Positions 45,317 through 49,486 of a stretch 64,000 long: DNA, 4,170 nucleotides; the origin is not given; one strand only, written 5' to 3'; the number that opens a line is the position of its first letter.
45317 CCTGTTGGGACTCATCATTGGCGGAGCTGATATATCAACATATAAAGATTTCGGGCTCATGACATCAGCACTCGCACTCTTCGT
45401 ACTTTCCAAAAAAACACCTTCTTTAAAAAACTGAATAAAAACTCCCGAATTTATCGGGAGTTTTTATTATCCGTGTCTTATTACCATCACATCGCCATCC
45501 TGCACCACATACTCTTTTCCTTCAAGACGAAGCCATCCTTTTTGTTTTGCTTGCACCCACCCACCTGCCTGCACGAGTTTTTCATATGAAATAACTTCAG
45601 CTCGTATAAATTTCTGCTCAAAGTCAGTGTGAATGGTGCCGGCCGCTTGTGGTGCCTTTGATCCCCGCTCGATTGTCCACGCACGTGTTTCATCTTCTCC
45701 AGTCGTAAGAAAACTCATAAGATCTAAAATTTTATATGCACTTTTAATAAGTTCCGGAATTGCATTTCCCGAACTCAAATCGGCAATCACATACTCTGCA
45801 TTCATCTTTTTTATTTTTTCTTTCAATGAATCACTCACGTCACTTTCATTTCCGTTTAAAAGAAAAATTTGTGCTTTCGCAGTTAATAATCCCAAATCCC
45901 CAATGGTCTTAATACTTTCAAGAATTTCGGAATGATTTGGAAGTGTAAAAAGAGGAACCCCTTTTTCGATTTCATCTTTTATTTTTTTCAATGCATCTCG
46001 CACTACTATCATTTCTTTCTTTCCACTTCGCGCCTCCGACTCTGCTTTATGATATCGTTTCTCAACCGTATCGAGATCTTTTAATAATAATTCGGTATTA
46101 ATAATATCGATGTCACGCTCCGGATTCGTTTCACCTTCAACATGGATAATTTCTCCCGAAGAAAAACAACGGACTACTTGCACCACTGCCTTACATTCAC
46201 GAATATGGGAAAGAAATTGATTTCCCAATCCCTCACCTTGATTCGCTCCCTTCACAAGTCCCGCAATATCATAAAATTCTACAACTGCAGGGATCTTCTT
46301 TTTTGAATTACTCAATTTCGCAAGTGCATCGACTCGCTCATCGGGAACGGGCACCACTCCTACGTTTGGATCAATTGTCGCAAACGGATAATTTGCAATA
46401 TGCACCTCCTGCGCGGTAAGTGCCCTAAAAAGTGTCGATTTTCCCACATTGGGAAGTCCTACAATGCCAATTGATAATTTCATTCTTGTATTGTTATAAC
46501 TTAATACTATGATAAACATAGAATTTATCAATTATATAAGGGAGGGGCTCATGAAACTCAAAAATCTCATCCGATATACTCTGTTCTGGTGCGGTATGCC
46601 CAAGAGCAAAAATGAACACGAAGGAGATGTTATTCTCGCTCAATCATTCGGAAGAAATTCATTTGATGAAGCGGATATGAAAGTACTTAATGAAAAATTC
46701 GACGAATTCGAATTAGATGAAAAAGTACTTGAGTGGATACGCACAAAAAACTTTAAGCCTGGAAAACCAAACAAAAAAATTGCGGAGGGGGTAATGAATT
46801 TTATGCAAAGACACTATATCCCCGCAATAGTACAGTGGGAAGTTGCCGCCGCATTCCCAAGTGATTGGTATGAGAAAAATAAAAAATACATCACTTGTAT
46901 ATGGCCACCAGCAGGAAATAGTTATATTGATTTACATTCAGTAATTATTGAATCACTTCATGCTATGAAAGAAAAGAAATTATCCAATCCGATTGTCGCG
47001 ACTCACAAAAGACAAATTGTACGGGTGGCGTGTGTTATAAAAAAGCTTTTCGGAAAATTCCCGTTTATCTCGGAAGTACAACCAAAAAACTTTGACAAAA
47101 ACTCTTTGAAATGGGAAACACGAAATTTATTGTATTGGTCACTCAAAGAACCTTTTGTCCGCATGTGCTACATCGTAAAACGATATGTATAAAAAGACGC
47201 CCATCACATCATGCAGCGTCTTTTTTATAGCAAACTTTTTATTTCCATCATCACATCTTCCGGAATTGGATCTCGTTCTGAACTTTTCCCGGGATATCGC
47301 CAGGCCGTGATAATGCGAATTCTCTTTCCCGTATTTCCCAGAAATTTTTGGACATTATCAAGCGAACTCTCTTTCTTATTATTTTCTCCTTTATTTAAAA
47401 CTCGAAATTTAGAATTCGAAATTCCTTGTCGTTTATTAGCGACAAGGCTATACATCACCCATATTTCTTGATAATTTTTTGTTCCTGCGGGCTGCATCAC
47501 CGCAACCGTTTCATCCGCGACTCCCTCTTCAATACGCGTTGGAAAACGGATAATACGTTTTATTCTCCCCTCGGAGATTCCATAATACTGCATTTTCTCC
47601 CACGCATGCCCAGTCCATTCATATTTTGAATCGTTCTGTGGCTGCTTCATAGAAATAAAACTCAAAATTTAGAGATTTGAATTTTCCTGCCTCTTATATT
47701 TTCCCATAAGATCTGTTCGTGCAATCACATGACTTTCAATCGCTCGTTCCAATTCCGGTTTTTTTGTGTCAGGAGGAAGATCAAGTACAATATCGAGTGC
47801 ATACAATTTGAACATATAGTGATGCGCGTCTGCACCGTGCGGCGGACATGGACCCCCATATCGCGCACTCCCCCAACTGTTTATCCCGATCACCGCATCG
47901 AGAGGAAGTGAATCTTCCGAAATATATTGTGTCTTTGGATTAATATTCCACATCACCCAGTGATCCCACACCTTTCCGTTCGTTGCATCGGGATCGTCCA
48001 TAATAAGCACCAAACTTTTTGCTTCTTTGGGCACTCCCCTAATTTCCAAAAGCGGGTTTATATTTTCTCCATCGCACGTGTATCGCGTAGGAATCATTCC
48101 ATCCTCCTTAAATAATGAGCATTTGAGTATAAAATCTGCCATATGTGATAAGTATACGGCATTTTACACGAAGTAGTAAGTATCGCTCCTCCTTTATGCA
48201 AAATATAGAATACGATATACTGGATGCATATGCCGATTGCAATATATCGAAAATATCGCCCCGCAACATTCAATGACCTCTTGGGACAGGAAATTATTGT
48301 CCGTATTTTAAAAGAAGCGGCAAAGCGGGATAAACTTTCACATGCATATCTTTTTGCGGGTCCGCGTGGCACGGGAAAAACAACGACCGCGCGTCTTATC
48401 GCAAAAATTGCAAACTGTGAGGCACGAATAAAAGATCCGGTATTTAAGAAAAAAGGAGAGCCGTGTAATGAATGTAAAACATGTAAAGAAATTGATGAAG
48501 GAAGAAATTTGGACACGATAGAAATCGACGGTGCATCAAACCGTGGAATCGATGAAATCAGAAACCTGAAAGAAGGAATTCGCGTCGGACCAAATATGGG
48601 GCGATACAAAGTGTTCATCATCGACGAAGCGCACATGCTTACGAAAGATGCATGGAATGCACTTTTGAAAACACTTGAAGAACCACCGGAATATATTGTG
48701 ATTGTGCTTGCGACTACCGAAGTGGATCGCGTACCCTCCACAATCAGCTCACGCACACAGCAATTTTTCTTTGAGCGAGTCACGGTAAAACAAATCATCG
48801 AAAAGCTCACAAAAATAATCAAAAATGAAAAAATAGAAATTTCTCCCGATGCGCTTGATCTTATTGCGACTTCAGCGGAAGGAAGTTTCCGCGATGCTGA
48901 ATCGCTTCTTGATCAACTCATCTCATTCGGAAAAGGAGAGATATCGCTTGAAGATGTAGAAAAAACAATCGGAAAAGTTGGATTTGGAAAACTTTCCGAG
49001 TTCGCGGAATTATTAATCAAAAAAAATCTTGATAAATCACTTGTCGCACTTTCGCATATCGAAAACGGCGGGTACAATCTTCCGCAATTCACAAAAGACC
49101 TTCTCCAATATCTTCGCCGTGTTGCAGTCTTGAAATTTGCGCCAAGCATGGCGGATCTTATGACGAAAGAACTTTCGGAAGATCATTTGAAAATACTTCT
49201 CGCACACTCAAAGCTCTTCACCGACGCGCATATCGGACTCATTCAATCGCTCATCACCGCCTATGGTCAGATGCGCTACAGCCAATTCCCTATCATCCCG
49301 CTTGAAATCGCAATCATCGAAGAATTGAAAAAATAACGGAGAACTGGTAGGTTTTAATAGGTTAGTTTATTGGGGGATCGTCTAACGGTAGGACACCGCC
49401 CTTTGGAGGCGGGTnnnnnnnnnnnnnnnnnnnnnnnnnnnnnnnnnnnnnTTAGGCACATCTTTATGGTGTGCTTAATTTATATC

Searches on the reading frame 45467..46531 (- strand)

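Call 16: search_protein_families(library=pfam, proteins=[window:45467-46531:-], max_evalue=0.001)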
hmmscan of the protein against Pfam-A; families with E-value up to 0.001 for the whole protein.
window:45467-46531:- (354 aa): 3 families
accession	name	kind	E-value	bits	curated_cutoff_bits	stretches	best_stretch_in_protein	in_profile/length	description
PF06071.19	YchF-GTPase_C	-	6.9e-36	122.7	27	1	271-352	1-82/84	Protein of unknown function (DUF933)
PF01926.29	MMR_HSR1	-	6e-21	75.1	21.9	1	21-125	2-86/113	50S ribosome-binding GTPase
PF02421.24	FeoB_N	-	1.3e-08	35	27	1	21-64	3-46/156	Ferrous iron transport protein B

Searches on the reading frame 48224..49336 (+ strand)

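Call 78: search_protein_families(library=ncbifam, proteins=[window:48224-49336:+], max_evalue=0.00001)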
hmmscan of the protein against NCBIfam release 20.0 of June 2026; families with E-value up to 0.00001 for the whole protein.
window:48224-49336:+ (370 aa): 80 families (the best 25 are shown)
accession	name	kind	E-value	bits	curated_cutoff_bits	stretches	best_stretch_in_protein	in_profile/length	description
NF004046.1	PRK05563.1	equivalog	5.1e-128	428.4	400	1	5-366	3-355/567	DNA polymerase III subunit gamma/tau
TIGR02397.1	dnaX_nterm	equivalog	2.5e-123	411.8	250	1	6-366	3-353/355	DNA polymerase III subunit gamma/tau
NF011512.0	PRK14950.1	equivalog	6.6e-116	388.8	593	1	6-367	5-358/585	DNA polymerase III subunits gamma and tau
NF011514.0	PRK14953.1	equivalog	2.9e-112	376.1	536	1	5-335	4-331/488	DNA polymerase III subunits gamma and tau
NF011526.0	PRK14965.1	equivalog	5e-112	375.6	670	1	8-366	7-357/578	DNA polymerase III subunits gamma and tau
NF004962.0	PRK06305.1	equivalog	3e-105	353.1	559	1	7-366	7-347/465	DNA polymerase III subunits gamma and tau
NF006585.0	PRK09111.1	equivalog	2.6e-102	343.4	604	1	8-320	31-341/616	DNA polymerase III subunit gamma/tau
NF004549.0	PRK05896.1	equivalog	1.4e-101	341.2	578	1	4-325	3-315/642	DNA polymerase III subunits gamma and tau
NF011510.0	PRK14948.1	equivalog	2.6e-101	340.3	593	1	7-368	8-362/640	DNA polymerase III subunit gamma/tau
NF011523.0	PRK14962.1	equivalog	5.9e-100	335.3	576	1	6-296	3-286/474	DNA polymerase III subunits gamma and tau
NF005173.0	PRK06647.1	equivalog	1.5e-99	334.4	623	1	10-365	9-354/568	DNA polymerase III subunits gamma and tau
NF005942.0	PRK07994.1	equivalog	1e-98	332.1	613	1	8-315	7-307/655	DNA polymerase III subunit gamma/tau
NF006280.0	PRK08451.1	equivalog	4.2e-92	309.6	572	1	8-299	5-287/535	DNA polymerase III subunit gamma/tau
NF011524.0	PRK14963.1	equivalog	3.2e-90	304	601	1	6-298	3-286/647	DNA polymerase III subunits gamma and tau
NF011531.0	PRK14971.1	equivalog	6e-90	302.8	685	1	8-306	8-300/614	DNA polymerase III subunit gamma/tau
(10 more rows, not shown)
